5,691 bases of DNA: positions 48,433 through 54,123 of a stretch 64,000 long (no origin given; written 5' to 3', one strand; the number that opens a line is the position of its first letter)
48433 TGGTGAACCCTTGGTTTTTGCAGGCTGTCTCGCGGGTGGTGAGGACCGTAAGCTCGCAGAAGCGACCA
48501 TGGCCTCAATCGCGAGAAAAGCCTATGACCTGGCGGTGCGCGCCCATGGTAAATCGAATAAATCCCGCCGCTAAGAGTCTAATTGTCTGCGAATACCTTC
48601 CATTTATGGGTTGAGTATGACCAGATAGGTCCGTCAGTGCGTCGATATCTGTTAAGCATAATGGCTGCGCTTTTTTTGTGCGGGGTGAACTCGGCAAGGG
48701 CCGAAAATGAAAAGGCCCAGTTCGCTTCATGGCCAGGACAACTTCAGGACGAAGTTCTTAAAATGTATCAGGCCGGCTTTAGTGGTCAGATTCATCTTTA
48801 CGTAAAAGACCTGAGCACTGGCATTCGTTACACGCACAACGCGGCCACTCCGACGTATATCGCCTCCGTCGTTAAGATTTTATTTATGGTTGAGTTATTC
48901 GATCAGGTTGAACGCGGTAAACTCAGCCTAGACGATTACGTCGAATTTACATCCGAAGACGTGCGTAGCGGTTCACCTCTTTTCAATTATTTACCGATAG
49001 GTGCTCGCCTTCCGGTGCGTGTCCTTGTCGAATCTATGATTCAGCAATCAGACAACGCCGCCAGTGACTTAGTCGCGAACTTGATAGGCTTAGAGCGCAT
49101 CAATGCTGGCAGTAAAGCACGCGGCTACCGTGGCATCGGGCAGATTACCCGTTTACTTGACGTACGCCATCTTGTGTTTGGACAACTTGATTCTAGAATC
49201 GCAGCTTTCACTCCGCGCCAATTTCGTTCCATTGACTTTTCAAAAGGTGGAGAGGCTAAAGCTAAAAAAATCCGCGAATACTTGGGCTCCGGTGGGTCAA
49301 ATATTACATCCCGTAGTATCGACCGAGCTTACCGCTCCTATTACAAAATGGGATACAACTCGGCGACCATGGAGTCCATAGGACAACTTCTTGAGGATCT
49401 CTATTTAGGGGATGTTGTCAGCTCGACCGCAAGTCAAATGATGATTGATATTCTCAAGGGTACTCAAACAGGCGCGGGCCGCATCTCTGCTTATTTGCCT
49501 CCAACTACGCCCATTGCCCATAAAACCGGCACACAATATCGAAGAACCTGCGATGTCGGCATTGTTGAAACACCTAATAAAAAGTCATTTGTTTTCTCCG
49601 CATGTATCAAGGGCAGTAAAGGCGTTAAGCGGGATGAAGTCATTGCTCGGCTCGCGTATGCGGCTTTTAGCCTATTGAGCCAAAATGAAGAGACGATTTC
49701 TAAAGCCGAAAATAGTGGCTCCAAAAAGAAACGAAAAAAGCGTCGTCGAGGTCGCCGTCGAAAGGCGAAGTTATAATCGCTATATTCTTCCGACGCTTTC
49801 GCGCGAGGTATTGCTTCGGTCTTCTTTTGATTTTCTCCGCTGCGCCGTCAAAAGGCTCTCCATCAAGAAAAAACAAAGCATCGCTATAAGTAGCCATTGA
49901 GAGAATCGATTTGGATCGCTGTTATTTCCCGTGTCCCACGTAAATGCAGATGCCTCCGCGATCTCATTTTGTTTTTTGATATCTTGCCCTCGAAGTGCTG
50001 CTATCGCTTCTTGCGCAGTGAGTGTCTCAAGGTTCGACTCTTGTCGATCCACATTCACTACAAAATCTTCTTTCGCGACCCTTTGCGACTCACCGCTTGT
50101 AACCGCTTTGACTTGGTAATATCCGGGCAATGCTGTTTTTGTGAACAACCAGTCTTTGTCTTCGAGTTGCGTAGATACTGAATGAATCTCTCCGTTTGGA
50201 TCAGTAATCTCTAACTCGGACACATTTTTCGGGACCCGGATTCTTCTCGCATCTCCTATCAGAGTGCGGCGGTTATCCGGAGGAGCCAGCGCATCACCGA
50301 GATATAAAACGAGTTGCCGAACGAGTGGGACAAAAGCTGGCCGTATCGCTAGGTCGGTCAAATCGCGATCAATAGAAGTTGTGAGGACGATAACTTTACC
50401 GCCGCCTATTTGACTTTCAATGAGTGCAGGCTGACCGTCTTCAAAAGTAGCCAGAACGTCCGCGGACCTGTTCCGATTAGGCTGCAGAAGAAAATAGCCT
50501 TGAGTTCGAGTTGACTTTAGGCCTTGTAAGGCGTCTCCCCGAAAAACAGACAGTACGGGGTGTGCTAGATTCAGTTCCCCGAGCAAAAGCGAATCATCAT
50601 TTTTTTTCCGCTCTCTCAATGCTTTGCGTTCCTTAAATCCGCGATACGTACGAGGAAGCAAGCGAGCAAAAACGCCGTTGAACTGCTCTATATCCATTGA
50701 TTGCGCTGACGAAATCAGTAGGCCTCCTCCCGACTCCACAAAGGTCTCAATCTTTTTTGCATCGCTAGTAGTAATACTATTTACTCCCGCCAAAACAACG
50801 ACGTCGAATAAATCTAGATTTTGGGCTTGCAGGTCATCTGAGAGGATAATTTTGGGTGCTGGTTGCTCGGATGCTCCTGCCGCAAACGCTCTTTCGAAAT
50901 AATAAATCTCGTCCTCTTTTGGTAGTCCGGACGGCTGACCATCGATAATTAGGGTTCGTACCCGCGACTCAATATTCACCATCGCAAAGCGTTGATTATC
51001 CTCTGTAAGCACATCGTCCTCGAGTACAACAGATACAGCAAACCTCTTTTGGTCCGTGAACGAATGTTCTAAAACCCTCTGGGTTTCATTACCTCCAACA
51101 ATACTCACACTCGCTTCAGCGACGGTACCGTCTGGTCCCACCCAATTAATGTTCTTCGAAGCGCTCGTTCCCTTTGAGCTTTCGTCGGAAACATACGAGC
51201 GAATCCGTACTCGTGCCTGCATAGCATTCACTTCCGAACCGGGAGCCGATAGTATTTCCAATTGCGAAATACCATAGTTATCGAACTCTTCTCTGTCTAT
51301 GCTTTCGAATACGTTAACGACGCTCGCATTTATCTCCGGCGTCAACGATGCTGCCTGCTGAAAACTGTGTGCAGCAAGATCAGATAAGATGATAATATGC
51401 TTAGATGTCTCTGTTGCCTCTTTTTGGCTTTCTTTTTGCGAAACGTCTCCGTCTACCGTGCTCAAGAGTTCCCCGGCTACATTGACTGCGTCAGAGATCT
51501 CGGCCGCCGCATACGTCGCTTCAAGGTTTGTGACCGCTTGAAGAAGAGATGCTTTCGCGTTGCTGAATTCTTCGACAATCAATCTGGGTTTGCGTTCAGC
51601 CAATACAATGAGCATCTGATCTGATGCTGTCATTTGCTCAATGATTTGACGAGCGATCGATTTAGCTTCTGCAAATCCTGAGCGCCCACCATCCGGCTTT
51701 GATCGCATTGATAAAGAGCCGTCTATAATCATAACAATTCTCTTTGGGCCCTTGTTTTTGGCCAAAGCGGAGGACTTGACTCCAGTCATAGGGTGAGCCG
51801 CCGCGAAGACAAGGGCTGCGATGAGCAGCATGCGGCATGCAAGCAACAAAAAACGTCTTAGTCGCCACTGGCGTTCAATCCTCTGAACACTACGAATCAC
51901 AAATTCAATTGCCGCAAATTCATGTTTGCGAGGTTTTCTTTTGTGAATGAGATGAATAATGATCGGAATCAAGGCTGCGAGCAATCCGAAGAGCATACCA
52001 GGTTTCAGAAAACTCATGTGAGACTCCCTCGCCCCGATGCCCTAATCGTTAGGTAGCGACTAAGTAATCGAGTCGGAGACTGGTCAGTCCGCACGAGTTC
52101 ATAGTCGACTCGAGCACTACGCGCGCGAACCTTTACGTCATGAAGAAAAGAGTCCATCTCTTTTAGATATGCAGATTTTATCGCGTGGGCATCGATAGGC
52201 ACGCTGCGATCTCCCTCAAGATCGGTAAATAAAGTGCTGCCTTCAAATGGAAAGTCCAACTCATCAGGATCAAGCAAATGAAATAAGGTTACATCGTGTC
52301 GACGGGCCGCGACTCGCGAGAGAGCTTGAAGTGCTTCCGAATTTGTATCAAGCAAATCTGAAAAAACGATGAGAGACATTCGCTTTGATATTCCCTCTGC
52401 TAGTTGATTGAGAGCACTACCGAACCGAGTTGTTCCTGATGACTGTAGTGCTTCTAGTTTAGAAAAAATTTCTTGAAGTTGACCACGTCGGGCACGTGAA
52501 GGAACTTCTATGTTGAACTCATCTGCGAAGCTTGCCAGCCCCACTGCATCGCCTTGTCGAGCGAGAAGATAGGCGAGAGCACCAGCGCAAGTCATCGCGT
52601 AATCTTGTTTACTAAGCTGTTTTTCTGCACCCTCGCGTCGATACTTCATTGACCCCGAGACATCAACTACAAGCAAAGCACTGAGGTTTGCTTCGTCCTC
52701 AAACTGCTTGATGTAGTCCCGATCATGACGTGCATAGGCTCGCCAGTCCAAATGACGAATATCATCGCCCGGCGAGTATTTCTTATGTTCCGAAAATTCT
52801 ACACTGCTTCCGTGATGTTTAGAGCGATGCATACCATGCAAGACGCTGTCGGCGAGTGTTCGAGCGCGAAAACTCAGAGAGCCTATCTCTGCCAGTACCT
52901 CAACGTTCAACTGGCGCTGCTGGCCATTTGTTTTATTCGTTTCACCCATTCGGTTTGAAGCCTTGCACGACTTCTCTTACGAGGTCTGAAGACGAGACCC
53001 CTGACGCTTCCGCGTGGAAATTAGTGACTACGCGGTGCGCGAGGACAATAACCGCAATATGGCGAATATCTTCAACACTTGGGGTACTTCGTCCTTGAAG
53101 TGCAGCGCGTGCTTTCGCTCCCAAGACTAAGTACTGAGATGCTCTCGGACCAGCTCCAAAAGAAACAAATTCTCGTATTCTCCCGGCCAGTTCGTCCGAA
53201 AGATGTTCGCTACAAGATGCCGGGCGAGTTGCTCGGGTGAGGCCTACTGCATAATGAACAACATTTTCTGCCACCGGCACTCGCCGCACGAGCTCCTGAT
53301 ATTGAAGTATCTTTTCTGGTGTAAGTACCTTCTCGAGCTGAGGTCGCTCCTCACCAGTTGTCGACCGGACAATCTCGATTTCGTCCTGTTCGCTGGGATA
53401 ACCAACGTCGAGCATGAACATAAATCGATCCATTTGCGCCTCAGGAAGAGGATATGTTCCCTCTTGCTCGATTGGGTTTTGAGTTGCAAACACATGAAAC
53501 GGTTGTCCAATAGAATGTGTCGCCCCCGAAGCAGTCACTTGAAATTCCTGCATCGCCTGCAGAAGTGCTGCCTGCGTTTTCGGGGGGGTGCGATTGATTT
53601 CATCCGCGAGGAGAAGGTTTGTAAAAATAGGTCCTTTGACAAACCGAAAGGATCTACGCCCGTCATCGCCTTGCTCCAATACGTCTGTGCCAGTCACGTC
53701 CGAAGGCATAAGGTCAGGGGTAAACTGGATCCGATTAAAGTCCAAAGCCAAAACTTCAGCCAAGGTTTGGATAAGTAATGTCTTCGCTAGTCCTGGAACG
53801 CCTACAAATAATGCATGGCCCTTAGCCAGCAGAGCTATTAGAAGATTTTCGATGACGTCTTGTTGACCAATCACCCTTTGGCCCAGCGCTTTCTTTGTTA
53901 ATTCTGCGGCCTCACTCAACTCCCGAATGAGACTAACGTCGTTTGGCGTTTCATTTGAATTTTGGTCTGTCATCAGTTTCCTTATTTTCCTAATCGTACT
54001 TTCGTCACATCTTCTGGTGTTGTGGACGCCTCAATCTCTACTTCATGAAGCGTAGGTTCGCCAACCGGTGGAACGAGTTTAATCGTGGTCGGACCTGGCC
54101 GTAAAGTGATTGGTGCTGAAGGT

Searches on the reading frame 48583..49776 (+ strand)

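Call 11: search_protein_families(library=pfam, proteins=[window:48583-49776:+], max_evalue=0.00001)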
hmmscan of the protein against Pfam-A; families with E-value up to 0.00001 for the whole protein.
window:48583-49776:+ (397 aa): 1 family
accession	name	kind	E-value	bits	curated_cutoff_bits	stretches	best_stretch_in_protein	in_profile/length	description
PF13354.11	Beta-lactamase2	-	1.7e-47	162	22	1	72-340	2-212/214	Beta-lactamase enzyme family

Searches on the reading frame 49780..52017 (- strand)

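Call 57: search_protein_families(library=pfam, proteins=[window:49780-52017:-], max_evalue=0.0001)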
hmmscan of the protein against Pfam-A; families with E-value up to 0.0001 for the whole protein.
window:49780-52017:- (745 aa): 3 families
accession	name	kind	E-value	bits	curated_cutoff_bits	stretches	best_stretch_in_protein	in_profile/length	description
PF07584.16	BatA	-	4.2e-18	66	25.9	1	1-76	1-77/77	Aerotolerance regulator N-terminal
PF13519.12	VWA_2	-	2.2e-10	41.5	27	1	94-213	1-105/107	von Willebrand factor type A domain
PF08532.16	Glyco_hydro_42M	-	7.5e-05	22.8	25.8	0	517-555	152-194/207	Beta-galactosidase trimerisation domain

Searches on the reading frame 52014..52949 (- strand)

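Call 57: search_protein_families(library=pfam, proteins=[window:52014-52949:-], max_evalue=0.0001)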
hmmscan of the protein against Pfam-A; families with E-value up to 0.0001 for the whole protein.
window:52014-52949:- (311 aa): 4 families
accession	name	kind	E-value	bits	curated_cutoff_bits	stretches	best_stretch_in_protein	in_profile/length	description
PF01882.25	DUF58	-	5.2e-46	157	23.4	1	54-264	1-209/216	Protein of unknown function DUF58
PF13519.12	VWA_2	-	1.3e-11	45.6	27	1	92-198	2-105/107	von Willebrand factor type A domain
PF05762.20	VWA_CoxE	-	8.4e-06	25.8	26.4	0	165-228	119-187/222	VWA domain containing CoxE-like protein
PF00092.34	VWA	-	9.1e-06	26.4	23.8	1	93-198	4-112/174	von Willebrand factor type A domain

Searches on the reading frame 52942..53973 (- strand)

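Call 57: search_protein_families(library=pfam, proteins=[window:52942-53973:-], max_evalue=0.0001)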
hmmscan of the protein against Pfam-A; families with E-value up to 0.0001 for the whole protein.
window:52942-53973:- (343 aa): 4 families
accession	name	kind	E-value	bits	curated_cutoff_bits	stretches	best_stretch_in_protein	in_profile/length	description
PF07726.17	AAA_3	-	1e-60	203.8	27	1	53-186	1-131/131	ATPase family associated with various cellular activities (AAA)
PF17863.7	AAA_lid_2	-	5.8e-17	61.6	22.7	1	264-334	3-73/74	AAA lid domain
PF07728.20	AAA_5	-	3.8e-10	40.3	22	1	54-184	2-139/139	AAA domain (dynein-related subfamily)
PF20030.5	bpMoxR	-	9.5e-08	31.8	27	1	28-195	8-171/205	MoxR domain in the MoxR-vWA-beta-propeller ternary systems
